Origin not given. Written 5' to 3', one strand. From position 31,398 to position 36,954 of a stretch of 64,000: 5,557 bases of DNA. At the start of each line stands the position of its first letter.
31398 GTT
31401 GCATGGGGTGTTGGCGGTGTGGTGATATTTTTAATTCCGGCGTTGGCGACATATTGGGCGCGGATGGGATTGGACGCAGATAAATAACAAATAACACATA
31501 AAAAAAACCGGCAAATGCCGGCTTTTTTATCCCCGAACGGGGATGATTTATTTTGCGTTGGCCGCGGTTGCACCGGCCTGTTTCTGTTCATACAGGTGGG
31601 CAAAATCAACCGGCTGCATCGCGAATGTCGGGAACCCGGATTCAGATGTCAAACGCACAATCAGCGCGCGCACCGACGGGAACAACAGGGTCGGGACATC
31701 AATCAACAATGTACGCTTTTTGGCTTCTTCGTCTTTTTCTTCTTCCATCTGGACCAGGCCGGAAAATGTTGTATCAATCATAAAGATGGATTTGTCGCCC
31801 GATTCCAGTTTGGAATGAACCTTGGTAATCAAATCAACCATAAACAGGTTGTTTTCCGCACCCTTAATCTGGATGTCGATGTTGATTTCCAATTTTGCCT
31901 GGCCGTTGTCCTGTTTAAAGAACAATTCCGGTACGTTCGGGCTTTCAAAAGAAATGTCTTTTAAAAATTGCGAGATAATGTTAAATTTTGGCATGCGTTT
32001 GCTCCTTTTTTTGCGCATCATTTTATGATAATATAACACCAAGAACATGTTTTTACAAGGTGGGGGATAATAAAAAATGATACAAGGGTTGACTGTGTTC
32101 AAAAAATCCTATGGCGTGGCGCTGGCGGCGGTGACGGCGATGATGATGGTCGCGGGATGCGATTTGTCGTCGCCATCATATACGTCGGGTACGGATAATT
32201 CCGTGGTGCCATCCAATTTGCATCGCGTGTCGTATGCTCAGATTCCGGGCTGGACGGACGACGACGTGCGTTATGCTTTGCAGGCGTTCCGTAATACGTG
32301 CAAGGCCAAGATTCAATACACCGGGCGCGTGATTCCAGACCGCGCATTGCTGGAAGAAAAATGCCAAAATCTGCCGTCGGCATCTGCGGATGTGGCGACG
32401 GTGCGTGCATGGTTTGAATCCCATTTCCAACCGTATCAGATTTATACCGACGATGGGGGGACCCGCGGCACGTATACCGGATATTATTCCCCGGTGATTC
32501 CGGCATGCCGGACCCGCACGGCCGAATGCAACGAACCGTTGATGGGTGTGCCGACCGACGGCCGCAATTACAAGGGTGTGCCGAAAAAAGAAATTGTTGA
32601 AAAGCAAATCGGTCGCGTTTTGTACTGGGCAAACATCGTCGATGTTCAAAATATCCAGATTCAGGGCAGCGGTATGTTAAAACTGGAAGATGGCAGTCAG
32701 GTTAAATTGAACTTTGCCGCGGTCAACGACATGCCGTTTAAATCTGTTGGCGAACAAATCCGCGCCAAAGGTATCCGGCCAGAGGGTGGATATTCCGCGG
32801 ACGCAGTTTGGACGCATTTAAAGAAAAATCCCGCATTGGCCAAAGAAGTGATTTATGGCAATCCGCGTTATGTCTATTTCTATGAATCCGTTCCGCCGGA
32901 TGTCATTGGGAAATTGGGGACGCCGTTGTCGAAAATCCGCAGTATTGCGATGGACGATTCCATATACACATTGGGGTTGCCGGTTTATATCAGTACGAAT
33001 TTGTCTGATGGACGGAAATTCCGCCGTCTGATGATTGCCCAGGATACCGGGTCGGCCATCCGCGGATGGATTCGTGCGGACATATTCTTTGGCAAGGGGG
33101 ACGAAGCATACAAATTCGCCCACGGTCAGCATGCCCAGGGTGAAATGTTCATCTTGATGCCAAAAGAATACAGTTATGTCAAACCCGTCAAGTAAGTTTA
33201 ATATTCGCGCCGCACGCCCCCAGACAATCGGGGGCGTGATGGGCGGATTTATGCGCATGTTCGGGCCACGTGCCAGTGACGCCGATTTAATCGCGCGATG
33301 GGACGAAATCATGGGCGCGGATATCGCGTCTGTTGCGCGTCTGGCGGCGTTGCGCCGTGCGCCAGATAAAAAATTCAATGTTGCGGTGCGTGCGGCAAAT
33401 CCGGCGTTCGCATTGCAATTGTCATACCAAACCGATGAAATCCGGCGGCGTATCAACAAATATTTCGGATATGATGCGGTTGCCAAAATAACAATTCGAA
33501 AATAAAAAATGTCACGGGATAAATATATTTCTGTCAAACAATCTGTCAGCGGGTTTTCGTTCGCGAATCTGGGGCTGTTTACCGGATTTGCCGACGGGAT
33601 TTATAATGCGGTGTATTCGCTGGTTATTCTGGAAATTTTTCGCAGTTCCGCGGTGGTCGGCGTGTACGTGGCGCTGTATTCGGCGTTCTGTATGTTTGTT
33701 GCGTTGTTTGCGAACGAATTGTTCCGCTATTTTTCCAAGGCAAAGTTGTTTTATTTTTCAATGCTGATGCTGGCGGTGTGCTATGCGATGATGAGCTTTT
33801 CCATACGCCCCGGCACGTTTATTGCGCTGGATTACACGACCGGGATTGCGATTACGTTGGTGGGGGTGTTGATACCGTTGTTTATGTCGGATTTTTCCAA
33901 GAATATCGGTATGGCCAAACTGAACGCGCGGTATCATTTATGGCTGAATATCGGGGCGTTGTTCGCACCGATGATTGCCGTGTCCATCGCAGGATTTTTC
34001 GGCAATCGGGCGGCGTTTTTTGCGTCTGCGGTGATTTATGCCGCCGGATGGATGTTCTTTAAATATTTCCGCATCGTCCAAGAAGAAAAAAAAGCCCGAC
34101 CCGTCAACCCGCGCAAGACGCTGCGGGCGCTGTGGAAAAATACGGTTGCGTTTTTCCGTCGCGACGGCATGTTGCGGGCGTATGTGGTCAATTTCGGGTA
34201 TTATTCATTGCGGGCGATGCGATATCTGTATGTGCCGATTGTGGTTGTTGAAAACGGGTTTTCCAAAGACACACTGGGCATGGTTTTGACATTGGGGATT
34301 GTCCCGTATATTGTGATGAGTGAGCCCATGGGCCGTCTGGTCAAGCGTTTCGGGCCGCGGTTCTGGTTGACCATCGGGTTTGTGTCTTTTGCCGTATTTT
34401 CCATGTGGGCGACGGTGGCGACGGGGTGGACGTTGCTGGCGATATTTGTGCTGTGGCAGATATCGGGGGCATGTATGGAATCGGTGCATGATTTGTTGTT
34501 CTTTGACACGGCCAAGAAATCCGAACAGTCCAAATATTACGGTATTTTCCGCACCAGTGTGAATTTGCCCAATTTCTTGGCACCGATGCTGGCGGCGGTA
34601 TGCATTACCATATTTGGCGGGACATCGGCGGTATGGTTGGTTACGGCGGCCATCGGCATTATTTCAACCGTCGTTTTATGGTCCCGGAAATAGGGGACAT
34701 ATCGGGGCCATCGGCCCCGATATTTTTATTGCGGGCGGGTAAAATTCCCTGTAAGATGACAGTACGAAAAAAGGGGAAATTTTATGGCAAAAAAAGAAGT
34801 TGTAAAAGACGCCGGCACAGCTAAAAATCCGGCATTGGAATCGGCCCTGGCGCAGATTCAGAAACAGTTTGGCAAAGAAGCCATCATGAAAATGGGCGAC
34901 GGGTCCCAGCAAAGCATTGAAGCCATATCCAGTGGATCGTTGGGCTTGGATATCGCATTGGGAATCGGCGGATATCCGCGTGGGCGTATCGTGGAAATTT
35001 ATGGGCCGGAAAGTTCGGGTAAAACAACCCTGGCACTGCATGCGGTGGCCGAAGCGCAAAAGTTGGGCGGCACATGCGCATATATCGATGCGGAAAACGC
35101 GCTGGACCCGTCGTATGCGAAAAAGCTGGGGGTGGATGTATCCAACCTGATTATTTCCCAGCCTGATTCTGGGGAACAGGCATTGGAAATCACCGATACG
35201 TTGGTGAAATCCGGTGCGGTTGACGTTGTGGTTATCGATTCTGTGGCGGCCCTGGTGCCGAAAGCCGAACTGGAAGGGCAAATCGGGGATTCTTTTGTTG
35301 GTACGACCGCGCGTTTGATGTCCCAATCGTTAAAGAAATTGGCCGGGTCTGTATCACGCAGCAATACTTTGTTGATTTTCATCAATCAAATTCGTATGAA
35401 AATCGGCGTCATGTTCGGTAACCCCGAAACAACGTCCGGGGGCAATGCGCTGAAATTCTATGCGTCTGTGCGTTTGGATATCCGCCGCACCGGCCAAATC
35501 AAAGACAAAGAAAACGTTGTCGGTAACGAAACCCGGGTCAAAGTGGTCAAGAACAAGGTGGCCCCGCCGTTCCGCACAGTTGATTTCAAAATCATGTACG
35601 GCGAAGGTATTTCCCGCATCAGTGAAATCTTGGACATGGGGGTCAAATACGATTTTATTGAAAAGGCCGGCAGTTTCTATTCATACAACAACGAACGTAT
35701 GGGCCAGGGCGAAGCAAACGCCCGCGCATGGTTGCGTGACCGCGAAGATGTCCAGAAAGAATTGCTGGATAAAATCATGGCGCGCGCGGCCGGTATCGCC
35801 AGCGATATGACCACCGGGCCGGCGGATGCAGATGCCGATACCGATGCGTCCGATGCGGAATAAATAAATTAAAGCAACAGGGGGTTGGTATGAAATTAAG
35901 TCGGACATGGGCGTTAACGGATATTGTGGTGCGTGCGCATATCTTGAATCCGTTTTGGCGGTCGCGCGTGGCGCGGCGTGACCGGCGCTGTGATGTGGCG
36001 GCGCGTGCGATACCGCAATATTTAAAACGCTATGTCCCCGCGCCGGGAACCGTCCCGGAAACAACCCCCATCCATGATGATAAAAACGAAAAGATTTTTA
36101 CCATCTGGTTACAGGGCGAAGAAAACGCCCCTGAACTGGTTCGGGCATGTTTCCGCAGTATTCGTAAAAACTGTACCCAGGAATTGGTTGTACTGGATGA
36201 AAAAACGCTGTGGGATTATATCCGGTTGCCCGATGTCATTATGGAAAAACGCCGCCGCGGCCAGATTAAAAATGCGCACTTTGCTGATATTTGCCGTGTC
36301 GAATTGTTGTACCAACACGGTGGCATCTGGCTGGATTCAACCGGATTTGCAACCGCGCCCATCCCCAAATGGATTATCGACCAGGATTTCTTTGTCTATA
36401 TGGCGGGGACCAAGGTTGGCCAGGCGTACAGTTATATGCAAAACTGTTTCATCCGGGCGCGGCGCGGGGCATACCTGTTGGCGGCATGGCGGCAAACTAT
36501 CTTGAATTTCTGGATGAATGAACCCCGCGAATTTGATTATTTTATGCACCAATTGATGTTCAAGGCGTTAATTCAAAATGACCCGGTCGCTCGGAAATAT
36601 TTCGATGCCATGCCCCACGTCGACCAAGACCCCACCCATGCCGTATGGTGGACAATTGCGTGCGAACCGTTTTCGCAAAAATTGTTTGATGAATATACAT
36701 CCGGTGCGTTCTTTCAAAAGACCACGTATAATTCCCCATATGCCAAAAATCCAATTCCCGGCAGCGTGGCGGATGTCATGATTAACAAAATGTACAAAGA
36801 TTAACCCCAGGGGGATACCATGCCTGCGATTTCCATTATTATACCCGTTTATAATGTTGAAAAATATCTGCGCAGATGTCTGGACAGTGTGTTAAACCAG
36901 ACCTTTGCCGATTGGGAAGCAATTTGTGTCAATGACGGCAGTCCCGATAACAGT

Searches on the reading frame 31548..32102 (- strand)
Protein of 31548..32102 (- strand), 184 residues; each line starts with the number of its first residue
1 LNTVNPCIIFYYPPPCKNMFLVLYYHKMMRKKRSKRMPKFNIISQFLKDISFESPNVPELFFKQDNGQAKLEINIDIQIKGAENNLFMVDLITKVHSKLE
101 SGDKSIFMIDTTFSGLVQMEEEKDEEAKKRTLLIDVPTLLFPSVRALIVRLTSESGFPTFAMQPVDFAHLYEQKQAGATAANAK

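Call 50: search_protein_families(library=pfam, proteins=[window:31548-32102:-], max_evalue=0.00001)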
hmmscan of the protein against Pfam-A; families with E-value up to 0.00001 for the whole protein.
window:31548-32102:- (184 aa): 1 family
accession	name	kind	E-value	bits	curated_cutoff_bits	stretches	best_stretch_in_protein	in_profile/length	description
PF02556.19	SecB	-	8.7e-32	110.4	26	1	35-176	3-139/141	Preprotein translocase subunit SecB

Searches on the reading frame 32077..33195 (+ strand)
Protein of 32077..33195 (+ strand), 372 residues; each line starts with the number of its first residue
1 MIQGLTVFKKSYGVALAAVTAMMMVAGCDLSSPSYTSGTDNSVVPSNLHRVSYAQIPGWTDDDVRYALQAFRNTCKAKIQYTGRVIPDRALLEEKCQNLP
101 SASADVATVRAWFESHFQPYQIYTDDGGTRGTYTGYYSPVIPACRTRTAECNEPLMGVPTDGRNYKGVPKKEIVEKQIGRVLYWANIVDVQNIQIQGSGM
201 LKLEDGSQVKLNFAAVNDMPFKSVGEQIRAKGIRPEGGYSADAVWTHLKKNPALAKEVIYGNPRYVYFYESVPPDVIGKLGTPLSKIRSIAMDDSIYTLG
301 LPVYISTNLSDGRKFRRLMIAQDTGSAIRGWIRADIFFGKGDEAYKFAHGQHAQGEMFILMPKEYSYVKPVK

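Call 50: search_protein_families(library=pfam, proteins=[window:32077-33195:+], max_evalue=0.00001)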
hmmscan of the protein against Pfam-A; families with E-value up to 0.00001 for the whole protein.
window:32077-33195:+ (372 aa): 2 families
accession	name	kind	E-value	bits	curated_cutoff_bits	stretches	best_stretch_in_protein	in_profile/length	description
PF03562.22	MltA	-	9.1e-28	97.7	24.3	1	133-268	2-162/163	MltA specific insert domain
PF06725.17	3D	-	3.3e-19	69.3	23.8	1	288-360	1-71/72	3D domain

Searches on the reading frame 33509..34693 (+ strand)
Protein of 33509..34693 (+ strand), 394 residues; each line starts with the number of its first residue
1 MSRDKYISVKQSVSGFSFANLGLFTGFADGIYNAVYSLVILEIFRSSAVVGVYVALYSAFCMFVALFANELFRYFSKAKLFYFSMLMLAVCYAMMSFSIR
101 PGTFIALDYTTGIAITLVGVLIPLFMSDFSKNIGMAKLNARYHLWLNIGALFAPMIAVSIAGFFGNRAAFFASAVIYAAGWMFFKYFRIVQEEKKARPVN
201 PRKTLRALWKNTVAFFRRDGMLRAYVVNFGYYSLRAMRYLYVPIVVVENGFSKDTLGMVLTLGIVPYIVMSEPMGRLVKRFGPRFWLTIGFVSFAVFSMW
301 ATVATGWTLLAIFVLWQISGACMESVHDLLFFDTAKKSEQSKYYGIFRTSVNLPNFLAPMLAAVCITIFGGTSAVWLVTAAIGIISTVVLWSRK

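Call 51: search_protein_families(library=pfam, proteins=[window:33509-34693:+], max_evalue=0.00001)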
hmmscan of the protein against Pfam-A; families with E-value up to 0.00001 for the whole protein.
window:33509-34693:+ (394 aa): 1 family
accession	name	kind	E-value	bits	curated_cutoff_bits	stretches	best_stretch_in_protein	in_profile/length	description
PF07690.21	MFS_1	-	5e-32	111.6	33.4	2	238-391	15-171/347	Major Facilitator Superfamily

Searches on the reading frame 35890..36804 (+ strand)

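Call 51: search_protein_families(library=pfam, proteins=[window:35890-36804:+], max_evalue=0.00001)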
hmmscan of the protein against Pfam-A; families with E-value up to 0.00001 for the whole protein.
window:35890-36804:+ (304 aa): 1 family
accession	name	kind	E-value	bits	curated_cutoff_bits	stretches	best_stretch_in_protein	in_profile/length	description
PF05704.18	Caps_synth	-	3.3e-58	197.7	24.5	1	62-286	42-268/278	Capsular polysaccharide synthesis protein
